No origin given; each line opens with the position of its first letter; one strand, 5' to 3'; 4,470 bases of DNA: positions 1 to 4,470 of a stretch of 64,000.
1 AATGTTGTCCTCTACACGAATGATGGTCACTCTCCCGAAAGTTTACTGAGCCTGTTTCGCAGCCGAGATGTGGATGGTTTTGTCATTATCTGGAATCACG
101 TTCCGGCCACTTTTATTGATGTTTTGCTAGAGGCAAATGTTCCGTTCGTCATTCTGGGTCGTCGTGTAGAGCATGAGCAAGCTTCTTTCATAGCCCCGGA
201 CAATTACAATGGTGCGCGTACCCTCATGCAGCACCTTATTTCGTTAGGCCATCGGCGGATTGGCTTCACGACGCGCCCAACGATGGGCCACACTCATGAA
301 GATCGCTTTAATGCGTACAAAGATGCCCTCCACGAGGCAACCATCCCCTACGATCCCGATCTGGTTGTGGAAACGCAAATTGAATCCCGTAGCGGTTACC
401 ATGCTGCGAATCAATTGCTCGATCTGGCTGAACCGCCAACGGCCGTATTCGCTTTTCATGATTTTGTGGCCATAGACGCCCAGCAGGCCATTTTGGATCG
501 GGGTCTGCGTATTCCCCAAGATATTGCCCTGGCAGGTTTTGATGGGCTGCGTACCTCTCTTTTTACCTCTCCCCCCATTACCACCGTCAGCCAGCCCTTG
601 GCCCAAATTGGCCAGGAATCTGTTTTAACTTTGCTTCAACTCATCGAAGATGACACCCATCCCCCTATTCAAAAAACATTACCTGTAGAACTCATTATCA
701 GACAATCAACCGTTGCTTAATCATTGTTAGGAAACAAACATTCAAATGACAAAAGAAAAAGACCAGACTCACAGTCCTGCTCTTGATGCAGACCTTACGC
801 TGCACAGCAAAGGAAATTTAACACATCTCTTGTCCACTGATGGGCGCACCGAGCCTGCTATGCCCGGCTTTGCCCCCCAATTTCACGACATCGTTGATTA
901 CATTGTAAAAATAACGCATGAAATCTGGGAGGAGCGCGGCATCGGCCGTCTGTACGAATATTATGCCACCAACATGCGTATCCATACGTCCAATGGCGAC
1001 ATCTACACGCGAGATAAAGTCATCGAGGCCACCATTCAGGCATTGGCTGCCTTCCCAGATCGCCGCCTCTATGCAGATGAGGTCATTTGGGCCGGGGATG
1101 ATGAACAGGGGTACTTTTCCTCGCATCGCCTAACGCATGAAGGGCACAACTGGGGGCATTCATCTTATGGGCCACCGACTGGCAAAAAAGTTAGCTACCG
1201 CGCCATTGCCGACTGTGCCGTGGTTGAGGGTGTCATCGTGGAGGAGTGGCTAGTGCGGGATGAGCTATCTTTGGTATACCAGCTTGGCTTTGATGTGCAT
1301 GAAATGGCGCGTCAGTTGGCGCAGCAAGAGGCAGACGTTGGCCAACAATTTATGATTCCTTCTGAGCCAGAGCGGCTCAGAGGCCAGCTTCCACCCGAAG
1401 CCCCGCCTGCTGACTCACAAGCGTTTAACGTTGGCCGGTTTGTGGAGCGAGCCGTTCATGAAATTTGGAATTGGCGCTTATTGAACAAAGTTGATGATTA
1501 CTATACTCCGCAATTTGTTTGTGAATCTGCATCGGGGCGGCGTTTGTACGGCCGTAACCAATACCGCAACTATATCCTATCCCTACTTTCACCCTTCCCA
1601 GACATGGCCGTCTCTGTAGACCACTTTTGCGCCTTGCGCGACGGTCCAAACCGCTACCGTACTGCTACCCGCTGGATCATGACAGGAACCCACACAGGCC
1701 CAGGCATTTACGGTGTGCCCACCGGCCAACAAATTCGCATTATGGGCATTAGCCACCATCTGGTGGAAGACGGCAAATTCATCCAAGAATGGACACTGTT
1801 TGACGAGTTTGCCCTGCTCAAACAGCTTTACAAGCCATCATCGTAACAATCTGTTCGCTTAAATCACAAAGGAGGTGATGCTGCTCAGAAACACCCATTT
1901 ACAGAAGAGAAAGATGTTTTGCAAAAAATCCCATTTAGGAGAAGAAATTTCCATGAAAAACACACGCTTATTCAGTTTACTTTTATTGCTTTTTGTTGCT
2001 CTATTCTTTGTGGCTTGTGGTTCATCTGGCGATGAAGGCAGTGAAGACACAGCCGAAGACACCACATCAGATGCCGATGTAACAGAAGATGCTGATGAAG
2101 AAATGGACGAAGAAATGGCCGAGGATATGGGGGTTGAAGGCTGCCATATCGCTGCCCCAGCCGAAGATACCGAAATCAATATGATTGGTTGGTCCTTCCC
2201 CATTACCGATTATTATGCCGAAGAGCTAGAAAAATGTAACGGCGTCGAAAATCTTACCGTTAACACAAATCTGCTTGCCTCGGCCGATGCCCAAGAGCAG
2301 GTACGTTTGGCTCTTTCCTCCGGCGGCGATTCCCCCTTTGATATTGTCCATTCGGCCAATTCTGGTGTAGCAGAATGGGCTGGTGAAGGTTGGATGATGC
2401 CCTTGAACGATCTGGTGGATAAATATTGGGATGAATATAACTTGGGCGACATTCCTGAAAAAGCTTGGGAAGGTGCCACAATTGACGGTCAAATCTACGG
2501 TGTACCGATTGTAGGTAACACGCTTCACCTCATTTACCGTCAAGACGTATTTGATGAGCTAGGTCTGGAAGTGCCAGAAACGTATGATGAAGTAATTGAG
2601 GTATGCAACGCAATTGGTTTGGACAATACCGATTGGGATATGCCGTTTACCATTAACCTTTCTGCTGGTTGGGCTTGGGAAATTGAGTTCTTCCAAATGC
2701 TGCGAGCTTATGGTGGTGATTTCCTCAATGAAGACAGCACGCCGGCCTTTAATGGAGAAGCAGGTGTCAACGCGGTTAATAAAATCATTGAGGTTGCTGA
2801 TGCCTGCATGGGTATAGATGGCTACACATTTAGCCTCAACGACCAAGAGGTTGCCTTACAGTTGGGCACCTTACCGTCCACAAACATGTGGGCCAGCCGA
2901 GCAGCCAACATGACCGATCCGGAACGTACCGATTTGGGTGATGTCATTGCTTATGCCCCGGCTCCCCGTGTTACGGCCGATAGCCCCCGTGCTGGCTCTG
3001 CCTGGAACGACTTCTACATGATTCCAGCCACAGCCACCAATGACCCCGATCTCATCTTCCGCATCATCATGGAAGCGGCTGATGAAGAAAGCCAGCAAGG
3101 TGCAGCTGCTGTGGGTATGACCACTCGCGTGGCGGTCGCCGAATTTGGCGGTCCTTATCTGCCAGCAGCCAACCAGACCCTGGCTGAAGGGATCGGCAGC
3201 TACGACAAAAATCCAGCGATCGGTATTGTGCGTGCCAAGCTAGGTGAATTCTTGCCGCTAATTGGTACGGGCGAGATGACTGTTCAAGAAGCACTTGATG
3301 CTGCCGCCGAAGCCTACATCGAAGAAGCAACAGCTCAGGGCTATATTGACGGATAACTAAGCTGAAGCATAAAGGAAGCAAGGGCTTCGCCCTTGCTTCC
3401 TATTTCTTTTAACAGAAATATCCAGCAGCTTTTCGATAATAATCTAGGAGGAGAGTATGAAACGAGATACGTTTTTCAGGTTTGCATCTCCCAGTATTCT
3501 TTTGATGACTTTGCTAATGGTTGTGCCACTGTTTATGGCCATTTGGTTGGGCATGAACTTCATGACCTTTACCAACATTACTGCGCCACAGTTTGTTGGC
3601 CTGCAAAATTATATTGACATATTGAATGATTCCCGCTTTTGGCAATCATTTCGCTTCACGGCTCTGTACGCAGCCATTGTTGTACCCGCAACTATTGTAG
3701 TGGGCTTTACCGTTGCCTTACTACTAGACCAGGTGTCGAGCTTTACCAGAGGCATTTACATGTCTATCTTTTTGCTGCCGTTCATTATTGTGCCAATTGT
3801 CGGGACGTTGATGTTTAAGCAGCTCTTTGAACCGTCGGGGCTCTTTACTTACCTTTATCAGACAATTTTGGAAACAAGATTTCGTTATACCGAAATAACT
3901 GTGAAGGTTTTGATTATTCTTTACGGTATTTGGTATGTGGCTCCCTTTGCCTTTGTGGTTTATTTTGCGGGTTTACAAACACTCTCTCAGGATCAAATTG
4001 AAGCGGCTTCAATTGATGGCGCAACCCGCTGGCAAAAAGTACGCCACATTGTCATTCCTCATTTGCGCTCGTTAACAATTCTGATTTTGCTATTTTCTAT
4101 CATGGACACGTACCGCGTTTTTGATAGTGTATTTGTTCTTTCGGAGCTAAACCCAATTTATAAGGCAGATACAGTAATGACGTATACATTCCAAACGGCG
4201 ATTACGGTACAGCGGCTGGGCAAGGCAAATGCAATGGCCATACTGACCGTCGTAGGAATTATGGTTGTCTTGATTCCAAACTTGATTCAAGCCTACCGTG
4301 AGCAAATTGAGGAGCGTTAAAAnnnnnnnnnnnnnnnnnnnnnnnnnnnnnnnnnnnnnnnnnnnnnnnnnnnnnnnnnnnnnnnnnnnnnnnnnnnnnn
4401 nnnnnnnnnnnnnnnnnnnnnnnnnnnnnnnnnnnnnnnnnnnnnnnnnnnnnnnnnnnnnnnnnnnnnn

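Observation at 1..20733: LacI-bracketed catabolic island with unusual amplification of SnoaL/NTF2-like enzymes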

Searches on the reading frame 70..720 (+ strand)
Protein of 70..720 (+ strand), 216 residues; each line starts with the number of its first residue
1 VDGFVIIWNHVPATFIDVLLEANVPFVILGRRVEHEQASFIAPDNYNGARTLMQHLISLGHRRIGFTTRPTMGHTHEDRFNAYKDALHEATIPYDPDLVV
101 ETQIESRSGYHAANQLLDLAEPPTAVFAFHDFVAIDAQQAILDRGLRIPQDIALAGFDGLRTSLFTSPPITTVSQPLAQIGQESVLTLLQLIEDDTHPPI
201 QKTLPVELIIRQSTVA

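Call 3: search_protein_families(library=pfam, proteins=[window:70-720:+], max_evalue=0.01)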
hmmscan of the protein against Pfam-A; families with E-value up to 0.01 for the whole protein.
window:70-720:+ (216 aa): 3 families
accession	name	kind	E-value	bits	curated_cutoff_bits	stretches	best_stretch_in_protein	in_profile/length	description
PF13377.12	Peripla_BP_3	-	7.1e-35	121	26.5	1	54-214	2-167/167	Periplasmic binding protein-like domain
PF00532.27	Peripla_BP_1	-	1.2e-18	68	22.2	1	22-208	79-277/281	Periplasmic binding proteins and sugar binding domain of LacI family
PF13407.12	Peripla_BP_4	-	3.2e-07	30.6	35.1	1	14-162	71-221/258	Periplasmic binding protein domain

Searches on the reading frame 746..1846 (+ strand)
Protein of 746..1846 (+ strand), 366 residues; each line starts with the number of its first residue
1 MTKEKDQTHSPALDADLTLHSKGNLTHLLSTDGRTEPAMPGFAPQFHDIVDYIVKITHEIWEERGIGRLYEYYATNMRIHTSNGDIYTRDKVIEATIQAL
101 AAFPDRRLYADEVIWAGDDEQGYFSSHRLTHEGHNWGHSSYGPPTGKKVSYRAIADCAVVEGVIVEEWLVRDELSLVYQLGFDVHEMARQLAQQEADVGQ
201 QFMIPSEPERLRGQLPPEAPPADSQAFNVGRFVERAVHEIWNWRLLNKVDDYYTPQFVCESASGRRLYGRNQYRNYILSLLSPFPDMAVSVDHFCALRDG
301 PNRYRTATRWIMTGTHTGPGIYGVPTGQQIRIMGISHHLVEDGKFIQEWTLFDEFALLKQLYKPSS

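Call 3: search_protein_families(library=pfam, proteins=[window:746-1846:+], max_evalue=0.01)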
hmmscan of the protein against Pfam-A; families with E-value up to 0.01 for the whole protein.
window:746-1846:+ (366 aa): 3 families
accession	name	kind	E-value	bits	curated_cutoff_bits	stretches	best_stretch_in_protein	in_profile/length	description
PF07366.18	SnoaL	-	4.8e-34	117.3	28.4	2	233-361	3-126/126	SnoaL-like polyketide cyclase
PF12680.13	SnoaL_2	-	2.3e-19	70.3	27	2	236-346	3-100/102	SnoaL-like domain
PF14534.12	DUF4440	-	0.00043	21.1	25.2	0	61-113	12-64/107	Domain of unknown function (DUF4440)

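Call 16: search_protein_families(library=ncbifam, proteins=[window:746-1846:+], max_evalue=0.001)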
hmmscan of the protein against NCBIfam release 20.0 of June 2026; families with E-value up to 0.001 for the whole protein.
window:746-1846:+ (366 aa): 1 family
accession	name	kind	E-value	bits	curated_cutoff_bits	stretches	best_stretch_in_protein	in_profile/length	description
TIGR02096.1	TIGR02096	subfamily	1.4e-08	35.1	97.1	1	239-361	9-128/129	ketosteroid isomerase-related protein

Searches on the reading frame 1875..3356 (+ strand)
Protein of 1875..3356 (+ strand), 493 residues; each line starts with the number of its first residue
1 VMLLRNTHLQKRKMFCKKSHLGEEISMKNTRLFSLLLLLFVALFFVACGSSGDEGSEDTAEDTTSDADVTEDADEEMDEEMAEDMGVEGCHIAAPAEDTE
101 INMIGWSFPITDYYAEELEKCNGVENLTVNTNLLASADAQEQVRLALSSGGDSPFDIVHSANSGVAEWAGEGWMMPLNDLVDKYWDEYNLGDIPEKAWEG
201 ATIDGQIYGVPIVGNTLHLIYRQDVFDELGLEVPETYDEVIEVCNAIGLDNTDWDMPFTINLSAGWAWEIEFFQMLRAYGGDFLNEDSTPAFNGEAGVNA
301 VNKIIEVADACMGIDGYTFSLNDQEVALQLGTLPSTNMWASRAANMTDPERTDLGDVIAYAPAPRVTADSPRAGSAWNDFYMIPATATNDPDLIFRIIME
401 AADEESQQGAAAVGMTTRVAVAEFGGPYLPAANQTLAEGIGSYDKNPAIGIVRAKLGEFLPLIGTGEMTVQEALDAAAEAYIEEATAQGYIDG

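Call 3: search_protein_families(library=pfam, proteins=[window:1875-3356:+], max_evalue=0.01)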
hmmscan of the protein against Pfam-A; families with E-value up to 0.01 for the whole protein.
window:1875-3356:+ (493 aa): 2 families
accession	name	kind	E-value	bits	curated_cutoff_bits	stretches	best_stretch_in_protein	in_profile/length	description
PF01547.30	SBP_bac_1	-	2.6e-25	90.5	26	1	113-391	12-290/307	Bacterial extracellular solute-binding protein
PF13416.11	SBP_bac_8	-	2.5e-15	57.5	27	1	115-392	3-233/279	Bacterial extracellular solute-binding protein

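Call 16: search_protein_families(library=ncbifam, proteins=[window:1950-3356:+], max_evalue=0.001)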
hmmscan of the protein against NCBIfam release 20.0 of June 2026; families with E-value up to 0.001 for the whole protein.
window:1950-3356:+ (468 aa): 4 families
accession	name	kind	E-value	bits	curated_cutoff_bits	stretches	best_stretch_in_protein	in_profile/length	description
TIGR03851.1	chitin_NgcE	equivalog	3.5e-05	22.9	399.65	1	99-222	67-193/450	N-acetylglucosamine/diacetylchitobiose ABC transporter substrate-binding protein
TIGR03850.1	bind_CPR_0540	equivalog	9e-05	21.3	299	1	179-283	148-251/437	carbohydrate ABC transporter substrate-binding protein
NF007011.0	PRK09474.1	equivalog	9.5e-05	21.4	291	1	122-219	76-162/396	maltose/maltodextrin ABC transporter substrate-binding protein MalE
NF053763.1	ABCarbgalBndGanS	equivalog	0.00034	19.5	700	0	111-223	75-177/420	galactooligosaccharide ABC transporter substrate-binding protein GanS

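Call 20: search_solved_structures(query=window:2130-3356:+, max_evalue=0.01)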
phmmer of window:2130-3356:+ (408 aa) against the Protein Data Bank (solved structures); distinct sequences matched with E-value up to 0.01: 50.
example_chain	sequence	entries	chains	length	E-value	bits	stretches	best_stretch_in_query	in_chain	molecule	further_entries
4rya_A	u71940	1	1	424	5.7e-14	55.2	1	70-300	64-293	ABC transporter substrate binding protein (Sorbitol)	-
3jzj_A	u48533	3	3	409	2.7e-08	36.6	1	62-337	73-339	Acarbose/maltose binding protein GacH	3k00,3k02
3k01_A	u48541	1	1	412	2.8e-08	36.5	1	62-337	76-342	Acarbose/maltose binding protein GacH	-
5iai_A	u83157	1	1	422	9.2e-08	34.8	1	80-293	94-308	Sugar ABC transporter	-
6q5g_A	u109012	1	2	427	9.1e-07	31.5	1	14-163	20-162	Sugar ABC transporter substrate-binding protein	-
6h0h_A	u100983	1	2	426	9.9e-07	31.4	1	14-163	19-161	Probable solute binding protein of ABC transporter system for sugars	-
4qrz_A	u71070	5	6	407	1.4e-06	30.9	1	55-394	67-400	ABC-TYPE SUGAR TRANSPORTER | ABC transporter, substrate binding protein (Sugar)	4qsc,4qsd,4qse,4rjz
2hq0_A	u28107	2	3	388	1.9e-06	30.4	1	41-174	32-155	Sugar ABC transporter, sugar-binding protein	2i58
2heu_A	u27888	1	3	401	1.9e-06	30.4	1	40-174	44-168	Sugar ABC transporter, sugar-binding protein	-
2hfb_A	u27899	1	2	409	2.2e-06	30.3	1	43-174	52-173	Sugar ABC transporter, sugar-binding protein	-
6pql_A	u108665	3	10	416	2.3e-06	30.2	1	43-174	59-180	ABC transporter sugar-binding protein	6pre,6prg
4gqo_A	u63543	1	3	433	2.6e-06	30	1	8-215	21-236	Lmo0859 protein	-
8art_A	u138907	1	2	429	2.7e-06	29.9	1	57-159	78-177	Putative secreted maltose-binding protein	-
5f7v_A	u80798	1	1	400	2.8e-06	29.9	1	12-224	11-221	Lmo0181 protein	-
3zkk_A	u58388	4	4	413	4.2e-06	29.3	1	60-246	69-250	XOS BINDING PROTEIN | PUTATIVE SUGAR TRANSPORTER SOLUTE-BINDING PROTEIN | SUGAR TRANSPORTER SOLUTE-BINDING PROTEIN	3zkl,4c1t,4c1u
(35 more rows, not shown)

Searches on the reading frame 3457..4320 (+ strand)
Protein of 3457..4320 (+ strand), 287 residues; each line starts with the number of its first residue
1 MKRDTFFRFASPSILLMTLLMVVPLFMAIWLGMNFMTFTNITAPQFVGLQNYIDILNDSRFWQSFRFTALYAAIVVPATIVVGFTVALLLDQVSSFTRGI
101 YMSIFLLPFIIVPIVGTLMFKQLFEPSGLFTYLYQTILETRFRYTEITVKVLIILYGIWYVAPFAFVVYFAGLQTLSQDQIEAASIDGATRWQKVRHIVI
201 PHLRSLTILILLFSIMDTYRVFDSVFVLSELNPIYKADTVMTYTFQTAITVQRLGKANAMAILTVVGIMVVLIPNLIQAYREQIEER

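Call 3: search_protein_families(library=pfam, proteins=[window:3457-4320:+], max_evalue=0.01)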
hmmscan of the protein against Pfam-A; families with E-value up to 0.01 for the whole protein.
window:3457-4320:+ (287 aa): 1 family
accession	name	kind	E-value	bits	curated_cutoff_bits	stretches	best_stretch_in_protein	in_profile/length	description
PF00528.27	BPD_transp_1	-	5.3e-09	36.5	26.4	1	80-279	2-176/184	Binding-protein-dependent transport system inner membrane component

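Call 16: search_protein_families(library=ncbifam, proteins=[window:3457-4320:+], max_evalue=0.001)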
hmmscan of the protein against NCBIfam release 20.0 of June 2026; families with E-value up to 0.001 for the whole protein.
window:3457-4320:+ (287 aa): 14 families
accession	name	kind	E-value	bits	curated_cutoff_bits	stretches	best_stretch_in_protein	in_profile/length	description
NF040931.1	ABC_arch_GlcT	equivalog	5.2e-24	85.4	360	1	10-280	2-272/278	glucose ABC transporter permease GlcT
NF007852.0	PRK10561.1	equivalog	8.1e-21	75.1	335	1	10-277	18-283/295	sn-glycerol-3-phosphate ABC transporter permease UgpA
TIGR00969.1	3a0106s02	subfamily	1.3e-13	51.1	240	1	46-279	44-271/272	sulfate ABC transporter permease subunit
NF008232.0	PRK10999.1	equivalog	4.8e-13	48.7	392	1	46-266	264-504/520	maltose ABC transporter permease MalF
TIGR02140.1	permease_CysW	equivalog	2.9e-12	46.6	329.1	1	20-277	6-255/261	sulfate ABC transporter permease subunit CysW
TIGR03262.1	PhnU2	equivalog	7.4e-10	38.1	593.25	1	18-208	7-191/546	putative 2-aminoethylphosphonate ABC transporter permease subunit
TIGR02139.1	permease_CysT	equivalog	3.4e-09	36.7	246.1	1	42-281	29-262/265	sulfate ABC transporter permease subunit CysT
NF008208.0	PRK10971.1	equivalog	9.3e-09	35.2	415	1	18-281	19-267/277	sulfate/thiosulfate ABC transporter permease CysT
NF008620.0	PRK11602.1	equivalog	1.8e-08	34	442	1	20-283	22-278/291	sulfate/thiosulfate ABC transporter permease CysW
NF011624.0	PRK15050.1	equivalog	6.1e-07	28.8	247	1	16-213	26-228/297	2-aminoethylphosphonate ABC transporter permease subunit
NF007044.0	PRK09497.1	equivalog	7e-07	29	348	1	17-270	19-268/285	spermidine/putrescine ABC transporter permease PotB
NF043074.1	MMSYN1_0196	equivalog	1.8e-05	24.2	350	1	5-211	9-197/277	spermidine/putrescine ABC transporter permease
TIGR01581.1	Mo_ABC_porter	hypoth_equivalog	3.3e-05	23.5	210.3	1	52-214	10-167/225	ABC transporter permease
TIGR02141.1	modB_ABC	equivalog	0.0002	21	182.6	1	71-230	6-160/208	molybdate ABC transporter permease subunit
